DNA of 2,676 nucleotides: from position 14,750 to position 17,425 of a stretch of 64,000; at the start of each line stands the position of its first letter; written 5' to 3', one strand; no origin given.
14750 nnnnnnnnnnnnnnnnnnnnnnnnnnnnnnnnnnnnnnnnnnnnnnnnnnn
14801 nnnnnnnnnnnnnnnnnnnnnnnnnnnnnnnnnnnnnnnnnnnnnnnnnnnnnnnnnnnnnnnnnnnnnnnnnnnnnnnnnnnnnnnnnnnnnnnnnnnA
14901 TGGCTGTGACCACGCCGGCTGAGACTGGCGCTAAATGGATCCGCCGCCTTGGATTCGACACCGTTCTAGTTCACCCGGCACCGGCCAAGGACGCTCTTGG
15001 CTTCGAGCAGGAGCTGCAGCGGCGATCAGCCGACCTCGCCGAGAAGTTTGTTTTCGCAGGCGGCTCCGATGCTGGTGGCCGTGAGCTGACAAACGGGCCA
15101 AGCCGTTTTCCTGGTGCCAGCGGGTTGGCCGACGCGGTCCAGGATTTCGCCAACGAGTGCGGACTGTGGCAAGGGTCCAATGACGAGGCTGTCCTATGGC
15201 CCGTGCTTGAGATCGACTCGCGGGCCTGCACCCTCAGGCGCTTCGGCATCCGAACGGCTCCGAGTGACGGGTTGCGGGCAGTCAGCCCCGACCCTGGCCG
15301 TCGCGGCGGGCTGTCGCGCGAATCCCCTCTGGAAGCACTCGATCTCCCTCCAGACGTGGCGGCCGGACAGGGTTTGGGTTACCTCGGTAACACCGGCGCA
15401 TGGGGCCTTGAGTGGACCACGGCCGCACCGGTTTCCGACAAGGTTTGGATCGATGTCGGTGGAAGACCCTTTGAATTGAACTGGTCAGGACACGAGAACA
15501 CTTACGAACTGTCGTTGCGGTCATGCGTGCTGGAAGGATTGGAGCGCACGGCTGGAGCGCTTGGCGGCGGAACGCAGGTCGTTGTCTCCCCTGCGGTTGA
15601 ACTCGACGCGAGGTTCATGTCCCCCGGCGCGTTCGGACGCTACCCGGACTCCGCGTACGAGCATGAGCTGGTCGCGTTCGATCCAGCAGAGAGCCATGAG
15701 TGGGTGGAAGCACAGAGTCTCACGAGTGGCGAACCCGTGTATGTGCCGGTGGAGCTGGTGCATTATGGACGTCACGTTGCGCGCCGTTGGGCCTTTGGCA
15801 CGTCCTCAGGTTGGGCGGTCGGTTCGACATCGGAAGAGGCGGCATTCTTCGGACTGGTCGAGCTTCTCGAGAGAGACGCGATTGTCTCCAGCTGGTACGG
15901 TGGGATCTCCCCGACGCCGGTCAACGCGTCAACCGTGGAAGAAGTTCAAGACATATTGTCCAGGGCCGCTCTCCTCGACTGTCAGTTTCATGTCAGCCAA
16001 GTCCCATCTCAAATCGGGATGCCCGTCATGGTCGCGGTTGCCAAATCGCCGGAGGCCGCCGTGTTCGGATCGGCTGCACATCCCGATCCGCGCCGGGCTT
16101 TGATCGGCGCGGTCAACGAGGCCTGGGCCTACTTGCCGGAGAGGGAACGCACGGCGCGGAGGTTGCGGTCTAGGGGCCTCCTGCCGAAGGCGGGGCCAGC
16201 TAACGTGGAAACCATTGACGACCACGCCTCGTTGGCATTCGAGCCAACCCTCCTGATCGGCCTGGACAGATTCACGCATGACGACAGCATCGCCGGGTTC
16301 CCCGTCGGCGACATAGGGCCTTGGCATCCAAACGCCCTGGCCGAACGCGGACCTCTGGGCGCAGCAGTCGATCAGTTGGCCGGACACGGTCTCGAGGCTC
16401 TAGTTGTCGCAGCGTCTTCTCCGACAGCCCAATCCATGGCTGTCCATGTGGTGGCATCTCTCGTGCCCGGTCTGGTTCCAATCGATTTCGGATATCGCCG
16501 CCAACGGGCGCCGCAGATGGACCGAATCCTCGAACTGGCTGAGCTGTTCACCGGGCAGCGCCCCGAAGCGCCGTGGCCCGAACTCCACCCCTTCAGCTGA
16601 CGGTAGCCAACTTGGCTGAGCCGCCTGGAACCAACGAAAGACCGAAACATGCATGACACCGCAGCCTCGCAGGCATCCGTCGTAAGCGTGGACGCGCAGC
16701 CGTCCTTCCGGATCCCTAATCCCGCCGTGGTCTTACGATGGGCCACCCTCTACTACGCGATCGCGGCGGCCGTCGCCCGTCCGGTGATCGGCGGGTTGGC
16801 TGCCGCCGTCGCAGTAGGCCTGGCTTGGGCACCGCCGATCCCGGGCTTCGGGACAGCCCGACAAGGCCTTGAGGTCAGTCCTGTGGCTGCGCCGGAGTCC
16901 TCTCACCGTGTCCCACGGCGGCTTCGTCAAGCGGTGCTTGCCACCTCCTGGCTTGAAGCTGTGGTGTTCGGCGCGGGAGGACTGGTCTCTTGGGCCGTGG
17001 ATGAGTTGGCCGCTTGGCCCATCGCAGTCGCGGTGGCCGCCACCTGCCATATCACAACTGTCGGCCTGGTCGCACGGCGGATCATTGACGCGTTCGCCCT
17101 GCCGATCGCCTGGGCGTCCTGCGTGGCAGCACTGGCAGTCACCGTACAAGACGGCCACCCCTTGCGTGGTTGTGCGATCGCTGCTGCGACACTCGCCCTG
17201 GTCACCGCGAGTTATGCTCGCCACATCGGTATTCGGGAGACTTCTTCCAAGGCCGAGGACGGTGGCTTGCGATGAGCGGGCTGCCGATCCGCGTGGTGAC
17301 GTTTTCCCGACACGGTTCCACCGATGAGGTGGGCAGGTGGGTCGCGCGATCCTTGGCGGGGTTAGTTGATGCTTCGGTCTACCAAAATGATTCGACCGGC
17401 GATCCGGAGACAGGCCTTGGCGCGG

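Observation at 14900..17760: Stand-alone second YcaO co-transcribed with a 4-TM protein and a flavodoxin-like protein, with no E1/ThiF-like or TfuA partner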

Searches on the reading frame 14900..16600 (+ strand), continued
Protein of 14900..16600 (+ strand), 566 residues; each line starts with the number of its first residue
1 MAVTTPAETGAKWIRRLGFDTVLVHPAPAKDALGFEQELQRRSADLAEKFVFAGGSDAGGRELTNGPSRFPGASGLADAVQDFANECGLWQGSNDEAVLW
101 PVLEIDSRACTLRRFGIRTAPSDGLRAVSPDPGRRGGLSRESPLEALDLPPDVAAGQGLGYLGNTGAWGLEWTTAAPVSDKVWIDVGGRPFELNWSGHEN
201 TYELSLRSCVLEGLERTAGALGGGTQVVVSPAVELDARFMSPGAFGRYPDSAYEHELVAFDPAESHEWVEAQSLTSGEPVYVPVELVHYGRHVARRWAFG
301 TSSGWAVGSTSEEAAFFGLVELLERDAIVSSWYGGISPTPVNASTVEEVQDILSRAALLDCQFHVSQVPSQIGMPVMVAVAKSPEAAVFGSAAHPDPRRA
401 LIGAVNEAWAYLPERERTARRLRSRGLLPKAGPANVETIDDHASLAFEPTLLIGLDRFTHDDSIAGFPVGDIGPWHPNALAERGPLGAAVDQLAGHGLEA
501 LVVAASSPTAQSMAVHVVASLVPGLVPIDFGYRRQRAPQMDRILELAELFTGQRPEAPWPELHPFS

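Call 40: search_protein_families(library=ncbifam, proteins=[P0004, P0014, P0015, L003:12399-13682:+, L004:13083-14150:+], max_evalue=1)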
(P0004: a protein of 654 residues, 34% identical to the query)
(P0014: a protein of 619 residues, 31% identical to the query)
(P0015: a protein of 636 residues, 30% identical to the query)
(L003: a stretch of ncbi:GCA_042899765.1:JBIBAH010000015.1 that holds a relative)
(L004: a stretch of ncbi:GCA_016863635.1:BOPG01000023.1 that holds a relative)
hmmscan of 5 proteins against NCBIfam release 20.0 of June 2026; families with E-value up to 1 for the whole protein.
P0004 (654 aa): 4 families
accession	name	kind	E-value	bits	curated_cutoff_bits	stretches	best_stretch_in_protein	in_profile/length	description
TIGR03604.1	TOMM_cyclo_SagD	subfamily_domain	6.8e-98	328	219.25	1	274-654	7-377/377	thiazole/oxazole-forming peptide maturase, SagD family component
TIGR03882.1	cyclo_dehyd_2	equivalog_domain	3.7e-24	85.8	36.9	1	66-233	5-164/164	TOMM precursor leader peptide-binding protein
TIGR03266.1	methan_mark_1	equivalog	1.8e-16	60.1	365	1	272-490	61-266/376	YcaO-related McrA-glycine thioamidation protein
TIGR00702.1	TIGR00702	domain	1.3e-09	37.6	75.65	1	280-491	65-267/377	YcaO-type kinase domain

P0014 (619 aa): 4 families
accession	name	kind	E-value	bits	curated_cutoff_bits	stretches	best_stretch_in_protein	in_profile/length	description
TIGR03604.1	TOMM_cyclo_SagD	subfamily_domain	2.4e-92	309.8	219.25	1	237-619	1-377/377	thiazole/oxazole-forming peptide maturase, SagD family component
TIGR03266.1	methan_mark_1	equivalog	1e-23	83.9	365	1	216-459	37-266/376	YcaO-related McrA-glycine thioamidation protein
TIGR03882.1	cyclo_dehyd_2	equivalog_domain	1.3e-23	84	36.9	1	44-202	4-164/164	TOMM precursor leader peptide-binding protein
TIGR00702.1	TIGR00702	domain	3.8e-15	55.8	75.65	1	310-503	117-311/377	YcaO-type kinase domain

P0015 (636 aa): 4 families
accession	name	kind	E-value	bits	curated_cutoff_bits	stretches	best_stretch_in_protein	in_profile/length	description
TIGR03604.1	TOMM_cyclo_SagD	subfamily_domain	3.1e-93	312.7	219.25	1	252-636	1-377/377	thiazole/oxazole-forming peptide maturase, SagD family component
TIGR03882.1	cyclo_dehyd_2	equivalog_domain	3.7e-30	105.3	36.9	1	60-216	4-163/164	TOMM precursor leader peptide-binding protein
TIGR03266.1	methan_mark_1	equivalog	2.1e-20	73.1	365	1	261-478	65-271/376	YcaO-related McrA-glycine thioamidation protein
TIGR00702.1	TIGR00702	domain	3.8e-13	49.3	75.65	1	351-474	145-266/377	YcaO-type kinase domain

L003:12399-13682:+ (427 aa): 28 families (the best 25 are shown)
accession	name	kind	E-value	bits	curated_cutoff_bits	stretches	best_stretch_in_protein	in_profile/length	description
TIGR01891.1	amidohydrolases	subfamily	1.6e-69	234.8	153.75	1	35-355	7-328/366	amidohydrolase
NF040868.1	carboxypep_CpsA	equivalog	3e-63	213.9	500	1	35-357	21-342/391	carboxypeptidase CpsA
NF038260.1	ectoine_DoeB_2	equivalog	3.6e-52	177.5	550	1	26-354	5-330/378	N(2)-acetyl-L-2,4-diaminobutanoate deacetylase DoeB2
NF005710.0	PRK07522.1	subfamily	5.9e-10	38.9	412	1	200-323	183-320/391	acetylornithine deacetylase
TIGR01892.1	AcOrn-deacetyl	equivalog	1.3e-09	37.6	297.7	1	142-323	125-299/365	acetylornithine deacetylase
NF058540.1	Ncarbamyl_ErtE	equivalog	1.3e-09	37.1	520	1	202-332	220-351/418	N-carbamyl-l-glutamate amidohydrolase ErtE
NF005602.0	PRK07338.1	equivalog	1.5e-08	33.6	357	1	197-298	203-301/409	hydrolase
TIGR01910.1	DapE-ArgE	subfamily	4.3e-08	32.8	217.6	1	199-332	178-317/373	ArgE/DapE family deacylase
TIGR01900.1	dapE-gram_pos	equivalog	6e-08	32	304.2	1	201-298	167-266/351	succinyl-diaminopimelate desuccinylase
NF006775.0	PRK09290.2-5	equivalog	1.9e-07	30.1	479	1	197-331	217-349/419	allantoate amidohydrolase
TIGR01879.1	hydantase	subfamily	3.2e-07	29.6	204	1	200-296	208-304/401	hydantoinase/carbamoylase family amidase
NF009557.0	PRK13009.1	equivalog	1.1e-06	28.1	284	1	199-294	181-278/377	succinyl-diaminopimelate desuccinylase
NF004788.0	PRK06133.1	subfamily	2e-06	27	349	1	196-331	214-343/417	glutamate carboxypeptidase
NF006769.0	PRK09290.1-3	subfamily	5.8e-06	25.2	452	1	202-332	220-348/417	allantoate amidohydrolase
NF009555.0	PRK13004.1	equivalog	6.3e-06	25.3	321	1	32-294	20-281/399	YgeY family selenium metabolism-linked hydrolase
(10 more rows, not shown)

L004:13083-14150:+ (355 aa): 31 families (the best 25 are shown)
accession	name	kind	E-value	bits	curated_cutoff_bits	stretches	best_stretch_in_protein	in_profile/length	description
TIGR03619.1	F420_Rv2161c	subfamily_domain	5.4e-38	131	166.9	1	27-230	2-210/247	TIGR03619 family F420-dependent LLM class oxidoreductase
TIGR04020.1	seco_metab_LLM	subfamily_domain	4.8e-37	127.9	244.45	1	16-340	12-333/341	MupA/Atu3671 family FMN-dependent luciferase-like monooxygenase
TIGR03560.1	F420_Rv1855c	subfamily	4.5e-27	95.3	231.4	1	19-173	9-171/227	TIGR03560 family F420-dependent LLM class oxidoreductase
TIGR03858.1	LLM_2I7G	subfamily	6.7e-27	94.3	462.25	1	17-353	20-336/337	Atu2307/SP_0267 family LLM class monooxygenase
TIGR04036.1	LLM_CE1758_fam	subfamily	8.7e-27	93.9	479.1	2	20-253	25-255/355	CE1758 family FMN-dependent luciferase-like monooxygenase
TIGR04027.1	LLM_KPN_01858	hypoth_equivalog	8.4e-26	90.7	412.9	1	16-321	13-293/326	putative FMN-dependent luciferase-like monooxygenase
TIGR03558.1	oxido_grp_1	subfamily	8.5e-24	84.3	166.95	1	16-325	13-304/325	MsnO8 family LLM class oxidoreductase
TIGR04021.1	LLM_DMSO2_sfnG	equivalog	2.9e-21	76.2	382.95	1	23-173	28-181/350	dimethylsulfone monooxygenase SfnG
TIGR03571.1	lucif_BA3436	subfamily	3e-21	76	303.9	1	47-229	60-232/304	TIGR03571 family LLM class oxidoreductase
TIGR03621.1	F420_MSMEG_2516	subfamily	4.2e-21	75.3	213.15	1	23-172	14-153/295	TIGR03621 family F420-dependent LLM class oxidoreductase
TIGR03857.1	F420_MSMEG_2249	hypoth_equivalog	4.5e-17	62.3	218.4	1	20-244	12-219/329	TIGR03857 family LLM class F420-dependent oxidoreductase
NF002619.0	PRK02271.1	equivalog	1.6e-15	57.2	276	1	24-252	15-228/329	5,10-methylenetetrahydromethanopterin reductase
NF052254.1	luciferase_Alph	exception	3e-13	49.7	600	1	12-196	11-192/354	luciferase subunit alpha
TIGR03557.1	F420_G6P_family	subfamily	3.2e-13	49.5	210.4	1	25-296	15-264/316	TIGR03557 family F420-dependent LLM class oxidoreductase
TIGR03555.1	F420_mer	equivalog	5.4e-12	45.7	348.7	1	26-175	15-157/325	5,10-methylenetetrahydromethanopterin reductase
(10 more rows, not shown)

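Call 57: predict_structure(alignment_id=A3)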
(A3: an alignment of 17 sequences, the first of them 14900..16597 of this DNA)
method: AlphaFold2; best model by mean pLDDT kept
length: 566 residues; sequences in the alignment: 17
mean_pLDDT: 66.5   pTM: 0.66
mean pLDDT of the five models: 66.5, 66.3, 65.8, 62.7, 59.6
residues with pLDDT >= 90: 98; 70-90: 201; 50-70: 109; < 50: 158
segments of 3 or more residues with pLDDT < 50: 1-30, 41-77, 86-100, 105-112, 119-181
pLDDT, mean of each block of 10 residues (from residue 1): 26 37 45 54 37 27 29 42 49 43 46 48 35 33 35 28 24 35 55 54 64 74 81 87 82 80 91 94 84 76 78 91 90 88 84 71 91 92 83 92 86 72 67 63 69 80 77 88 91 94 83 82 80 74 88 73 64
secondary structure, 60 per line:
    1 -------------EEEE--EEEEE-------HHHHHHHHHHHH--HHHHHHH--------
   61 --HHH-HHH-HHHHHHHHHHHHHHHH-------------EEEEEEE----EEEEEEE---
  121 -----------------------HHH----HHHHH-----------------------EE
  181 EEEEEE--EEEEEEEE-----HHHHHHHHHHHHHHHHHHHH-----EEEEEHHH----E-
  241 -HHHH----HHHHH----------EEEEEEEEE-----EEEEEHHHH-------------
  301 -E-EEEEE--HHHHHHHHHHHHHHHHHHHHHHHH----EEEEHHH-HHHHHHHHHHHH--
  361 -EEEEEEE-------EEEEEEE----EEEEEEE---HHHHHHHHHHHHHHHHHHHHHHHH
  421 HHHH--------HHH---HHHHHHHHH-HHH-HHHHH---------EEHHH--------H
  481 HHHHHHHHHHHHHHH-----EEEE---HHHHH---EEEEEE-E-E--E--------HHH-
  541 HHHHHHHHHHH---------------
elements in order: E14-17 E20-24 H32-43 H46-52 H71-86 E100-106 E111-117 H151-155 E179-186 E189-196 H202-221 E227-231 H242-245 H250-254 E265-273 E279-283 H284-287 E304-308 H311-334 E339-342 H347-358 E362-368 E376-382 E387-393 H397-424 H439-447 H453-457 H480-495 E501-504 H508-512 E516-521 H541-551
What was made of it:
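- On Fused C-D cyclodehydratase (TIGR03882 N-domain plus YcaO): The model of this region has pLDDT below 50 (call 57)
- Tried and rejected: AlphaFold2 gave pLDDT below 50 for residues 1-181, so a fold search on that part would be meaningless (call 57).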

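Call 64: find_related_loci(query=A7, collection=metagenome_contigs, flank=10000)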
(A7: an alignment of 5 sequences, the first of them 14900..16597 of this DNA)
Query A7 (566 aa) in metagenome_contigs; peptide patterns used: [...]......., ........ (x = any residue, [..] = any of these).
571 stretches matched a pattern; 1 encode a relative of the query (tblastn E <= 1e-3); 1 distinct loci.
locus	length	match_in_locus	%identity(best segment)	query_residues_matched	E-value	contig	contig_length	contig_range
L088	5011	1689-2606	27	208-525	1e-20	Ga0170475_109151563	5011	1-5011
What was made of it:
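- Tried and rejected: The YcaO-2 alignment found one distant relative at 27% identity, which I did not pursue (call 64).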

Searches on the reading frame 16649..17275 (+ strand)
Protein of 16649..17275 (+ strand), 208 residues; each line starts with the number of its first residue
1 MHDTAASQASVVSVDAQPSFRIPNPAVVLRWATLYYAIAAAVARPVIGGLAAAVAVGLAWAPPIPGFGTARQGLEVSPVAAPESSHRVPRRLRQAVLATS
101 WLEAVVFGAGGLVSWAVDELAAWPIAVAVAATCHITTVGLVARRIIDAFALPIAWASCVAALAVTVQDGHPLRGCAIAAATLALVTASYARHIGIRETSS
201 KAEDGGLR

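Call 4: search_protein_families(library=pfam, proteins=[window:16649-17275:+], max_evalue=0.01)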
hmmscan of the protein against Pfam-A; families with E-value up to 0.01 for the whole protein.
window:16649-17275:+ (208 aa): 0 families

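Call 5: search_protein_families(library=ncbifam, proteins=[window:16649-17275:+], max_evalue=0.01)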
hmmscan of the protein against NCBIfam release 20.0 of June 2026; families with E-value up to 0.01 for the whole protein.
window:16649-17275:+ (208 aa): 0 families

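Call 24: search_protein_representatives(protein=window:16649-17272:+)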
Query: 208 residues. Proteins with E-value up to 0.001 (for the whole library): 2; up to 1e-10: 2; up to 1e-30: 1. The best 2 are listed.
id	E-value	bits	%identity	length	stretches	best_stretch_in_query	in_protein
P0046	4.1e-62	226.1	100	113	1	96-208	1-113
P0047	8.1e-13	65.2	36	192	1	24-203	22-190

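Call 72: search_protein_families(library=pfam, alignment_id=A2, max_evalue=10)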
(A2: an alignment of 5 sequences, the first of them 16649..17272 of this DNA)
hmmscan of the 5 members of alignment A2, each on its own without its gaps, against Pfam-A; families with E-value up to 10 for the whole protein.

A. member 1, window:16649-17272:+ (208 aa): 0 families

B. families by the number of members that match (of 5 scanned): 1 family
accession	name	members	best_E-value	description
PF13398.12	Peptidase_M50B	1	0.0026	Peptidase M50B-like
